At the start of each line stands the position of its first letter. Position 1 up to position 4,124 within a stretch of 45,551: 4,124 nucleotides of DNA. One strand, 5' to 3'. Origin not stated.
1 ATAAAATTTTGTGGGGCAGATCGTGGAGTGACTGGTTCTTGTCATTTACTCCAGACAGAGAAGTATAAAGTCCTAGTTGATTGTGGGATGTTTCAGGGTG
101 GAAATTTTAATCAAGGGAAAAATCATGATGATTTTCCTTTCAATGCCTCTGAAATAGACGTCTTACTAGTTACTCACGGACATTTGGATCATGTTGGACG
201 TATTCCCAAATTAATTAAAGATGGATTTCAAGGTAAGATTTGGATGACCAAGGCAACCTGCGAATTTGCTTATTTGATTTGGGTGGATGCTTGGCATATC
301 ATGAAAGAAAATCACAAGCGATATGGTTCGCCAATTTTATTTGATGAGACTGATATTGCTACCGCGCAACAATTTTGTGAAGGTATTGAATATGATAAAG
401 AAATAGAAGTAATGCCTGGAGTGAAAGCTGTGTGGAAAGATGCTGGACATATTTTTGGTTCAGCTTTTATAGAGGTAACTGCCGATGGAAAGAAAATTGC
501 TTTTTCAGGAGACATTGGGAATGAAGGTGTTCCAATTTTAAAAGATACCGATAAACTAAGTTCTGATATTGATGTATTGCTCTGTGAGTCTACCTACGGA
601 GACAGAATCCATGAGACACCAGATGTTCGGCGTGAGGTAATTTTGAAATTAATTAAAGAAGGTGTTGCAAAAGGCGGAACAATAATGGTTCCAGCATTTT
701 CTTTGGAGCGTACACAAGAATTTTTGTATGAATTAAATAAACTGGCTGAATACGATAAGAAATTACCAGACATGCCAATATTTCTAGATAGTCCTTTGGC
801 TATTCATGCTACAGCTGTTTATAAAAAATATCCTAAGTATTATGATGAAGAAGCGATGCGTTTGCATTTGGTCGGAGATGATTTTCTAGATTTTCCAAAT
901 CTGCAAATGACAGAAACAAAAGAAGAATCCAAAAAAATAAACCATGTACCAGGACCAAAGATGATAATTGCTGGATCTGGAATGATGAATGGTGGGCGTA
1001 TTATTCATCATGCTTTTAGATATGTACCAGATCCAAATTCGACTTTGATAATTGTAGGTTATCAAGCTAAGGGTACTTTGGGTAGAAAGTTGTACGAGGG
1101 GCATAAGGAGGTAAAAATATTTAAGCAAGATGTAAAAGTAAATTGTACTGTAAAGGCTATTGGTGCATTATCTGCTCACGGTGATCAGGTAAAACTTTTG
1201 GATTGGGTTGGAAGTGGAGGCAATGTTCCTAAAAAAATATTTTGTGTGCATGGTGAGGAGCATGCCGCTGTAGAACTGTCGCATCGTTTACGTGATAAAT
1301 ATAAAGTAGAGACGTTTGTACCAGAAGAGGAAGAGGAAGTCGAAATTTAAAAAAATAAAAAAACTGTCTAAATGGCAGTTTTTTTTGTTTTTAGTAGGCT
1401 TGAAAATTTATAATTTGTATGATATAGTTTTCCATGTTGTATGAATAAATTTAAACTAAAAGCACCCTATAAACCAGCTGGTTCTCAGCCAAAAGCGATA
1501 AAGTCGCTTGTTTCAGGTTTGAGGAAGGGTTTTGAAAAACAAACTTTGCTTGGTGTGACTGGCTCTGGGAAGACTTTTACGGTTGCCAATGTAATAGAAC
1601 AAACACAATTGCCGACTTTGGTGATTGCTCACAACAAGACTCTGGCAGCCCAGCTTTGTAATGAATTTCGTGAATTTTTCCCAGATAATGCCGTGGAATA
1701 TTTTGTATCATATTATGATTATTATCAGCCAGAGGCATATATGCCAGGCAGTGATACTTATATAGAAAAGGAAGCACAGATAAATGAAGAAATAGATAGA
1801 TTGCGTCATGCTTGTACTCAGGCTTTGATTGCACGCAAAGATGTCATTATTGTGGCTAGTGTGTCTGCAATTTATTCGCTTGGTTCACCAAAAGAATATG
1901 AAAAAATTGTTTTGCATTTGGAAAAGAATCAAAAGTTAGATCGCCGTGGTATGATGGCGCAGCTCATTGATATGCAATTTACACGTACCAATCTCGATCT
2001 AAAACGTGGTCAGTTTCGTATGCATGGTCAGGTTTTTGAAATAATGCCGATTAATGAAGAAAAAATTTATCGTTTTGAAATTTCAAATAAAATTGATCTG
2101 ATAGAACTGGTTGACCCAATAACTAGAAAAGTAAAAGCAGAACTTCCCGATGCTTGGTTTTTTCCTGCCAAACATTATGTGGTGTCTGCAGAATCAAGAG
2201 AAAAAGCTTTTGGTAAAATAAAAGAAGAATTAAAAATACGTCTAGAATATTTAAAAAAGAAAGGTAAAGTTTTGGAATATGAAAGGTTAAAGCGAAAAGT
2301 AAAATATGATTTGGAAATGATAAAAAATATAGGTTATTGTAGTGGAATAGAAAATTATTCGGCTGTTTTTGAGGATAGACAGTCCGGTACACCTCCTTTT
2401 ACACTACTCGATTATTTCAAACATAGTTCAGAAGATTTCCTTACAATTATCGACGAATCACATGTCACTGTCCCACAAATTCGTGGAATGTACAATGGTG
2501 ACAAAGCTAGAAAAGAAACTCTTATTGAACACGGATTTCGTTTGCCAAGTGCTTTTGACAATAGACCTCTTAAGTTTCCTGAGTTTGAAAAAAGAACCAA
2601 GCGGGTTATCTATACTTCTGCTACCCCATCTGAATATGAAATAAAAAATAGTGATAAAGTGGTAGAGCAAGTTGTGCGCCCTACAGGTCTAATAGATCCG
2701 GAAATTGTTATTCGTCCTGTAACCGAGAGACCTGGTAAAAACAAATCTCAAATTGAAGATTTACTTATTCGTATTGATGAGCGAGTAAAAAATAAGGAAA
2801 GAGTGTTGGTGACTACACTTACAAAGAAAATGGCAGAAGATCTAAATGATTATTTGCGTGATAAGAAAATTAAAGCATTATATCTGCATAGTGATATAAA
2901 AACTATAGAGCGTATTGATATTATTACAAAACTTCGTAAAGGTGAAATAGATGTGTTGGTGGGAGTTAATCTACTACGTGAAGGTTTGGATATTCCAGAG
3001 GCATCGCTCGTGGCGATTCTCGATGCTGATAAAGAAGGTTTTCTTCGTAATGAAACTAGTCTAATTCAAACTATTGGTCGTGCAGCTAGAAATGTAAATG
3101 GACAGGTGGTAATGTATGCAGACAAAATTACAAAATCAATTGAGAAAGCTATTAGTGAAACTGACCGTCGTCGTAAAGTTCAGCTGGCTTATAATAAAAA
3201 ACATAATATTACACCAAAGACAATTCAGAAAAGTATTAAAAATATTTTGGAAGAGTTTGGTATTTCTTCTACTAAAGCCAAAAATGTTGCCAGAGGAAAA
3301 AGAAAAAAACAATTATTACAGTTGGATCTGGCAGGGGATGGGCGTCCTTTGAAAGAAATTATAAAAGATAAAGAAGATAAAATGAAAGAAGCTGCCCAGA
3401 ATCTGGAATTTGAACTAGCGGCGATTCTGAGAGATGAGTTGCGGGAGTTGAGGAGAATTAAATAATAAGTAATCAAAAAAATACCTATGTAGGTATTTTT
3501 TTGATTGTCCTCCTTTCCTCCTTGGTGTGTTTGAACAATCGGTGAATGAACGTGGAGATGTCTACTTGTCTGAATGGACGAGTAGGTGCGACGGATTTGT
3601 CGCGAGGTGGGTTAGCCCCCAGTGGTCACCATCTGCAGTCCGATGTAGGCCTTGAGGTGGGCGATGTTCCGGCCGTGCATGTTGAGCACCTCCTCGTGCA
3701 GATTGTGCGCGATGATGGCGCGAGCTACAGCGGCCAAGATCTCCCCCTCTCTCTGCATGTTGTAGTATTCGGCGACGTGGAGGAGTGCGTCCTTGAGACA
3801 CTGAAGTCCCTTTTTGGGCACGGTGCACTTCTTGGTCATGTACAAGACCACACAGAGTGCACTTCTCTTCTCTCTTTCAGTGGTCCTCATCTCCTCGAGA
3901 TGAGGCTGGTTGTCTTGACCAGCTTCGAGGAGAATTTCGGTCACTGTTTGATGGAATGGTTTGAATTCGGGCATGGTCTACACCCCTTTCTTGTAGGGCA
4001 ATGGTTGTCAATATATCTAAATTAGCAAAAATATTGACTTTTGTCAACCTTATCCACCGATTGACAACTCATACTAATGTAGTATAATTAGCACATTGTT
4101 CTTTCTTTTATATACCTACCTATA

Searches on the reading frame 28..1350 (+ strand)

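Call 31: search_protein_families(library=pfam, proteins=[window:28-1350:+], max_evalue=0.001)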
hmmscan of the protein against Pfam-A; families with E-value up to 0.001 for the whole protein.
window:28-1350:+ (440 aa): 5 families
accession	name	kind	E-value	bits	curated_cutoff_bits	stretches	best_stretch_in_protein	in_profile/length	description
PF10996.14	Beta-Casp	-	2.3e-39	135.1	27.7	1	229-355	1-120/120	Beta-Casp domain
PF07521.17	RMMBL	-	1.1e-11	44.9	21.6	1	368-432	1-63/63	Zn-dependent metallo-hydrolase RNA specificity domain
PF00753.33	Lactamase_B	-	1.2e-11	45.3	22.7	1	3-169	6-156/196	Metallo-beta-lactamase superfamily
PF12706.13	Lactamase_B_2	-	1.8e-07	31.4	27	1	14-190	2-167/200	Beta-lactamase superfamily domain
PF16661.11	Lactamase_B_6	-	3.3e-05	23.8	27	1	7-162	1-161/193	Metallo-beta-lactamase superfamily domain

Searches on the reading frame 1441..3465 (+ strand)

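Call 8: search_protein_families(library=pfam, proteins=[window:1441-3465:+], max_evalue=0.01)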
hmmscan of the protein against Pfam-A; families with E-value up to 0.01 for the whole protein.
window:1441-3465:+ (674 aa): 7 families
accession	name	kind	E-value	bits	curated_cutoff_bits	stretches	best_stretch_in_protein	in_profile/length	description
PF00271.37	Helicase_C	-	7.8e-23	81.3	23.5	1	441-551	9-109/110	Helicase conserved C-terminal domain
PF12344.14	UvrB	-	1.5e-22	79.6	27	1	558-600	1-43/43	Ultra-violet resistance protein B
PF17757.6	UvrB_inter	-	1.3e-19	70.5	22.9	1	158-246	1-91/91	UvrB interaction domain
PF04851.21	ResIII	-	4.8e-12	46.5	22.5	1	12-137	4-130/164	Type III restriction enzyme, res subunit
PF02151.25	UVR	-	2.7e-08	33.8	21.5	1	638-672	1-35/36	UvrB/uvrC motif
PF00270.35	DEAD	-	7.5e-06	26.2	26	1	16-83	4-72/167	DEAD/DEAH box helicase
PF13245.12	AAA_19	-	0.0014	19.3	25.1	0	428-527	17-72/134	AAA domain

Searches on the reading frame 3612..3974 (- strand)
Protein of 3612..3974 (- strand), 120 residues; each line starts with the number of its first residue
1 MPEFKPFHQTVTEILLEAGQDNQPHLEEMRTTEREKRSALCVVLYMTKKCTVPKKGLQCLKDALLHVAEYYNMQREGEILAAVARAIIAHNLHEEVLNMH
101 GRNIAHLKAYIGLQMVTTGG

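Call 46: search_protein_families(library=pfam, proteins=[window:3612-3974:-], max_evalue=10)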
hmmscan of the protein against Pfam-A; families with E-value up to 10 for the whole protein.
window:3612-3974:- (120 aa): 2 families
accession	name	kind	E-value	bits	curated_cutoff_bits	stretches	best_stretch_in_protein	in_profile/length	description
PF00715.22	IL2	-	0.0037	17.7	26.2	1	21-104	34-116/145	Interleukin 2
PF10017.15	Methyltransf_33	-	0.14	11.6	23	1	62-91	31-60/304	Histidine-specific methyltransferase, SAM-dependent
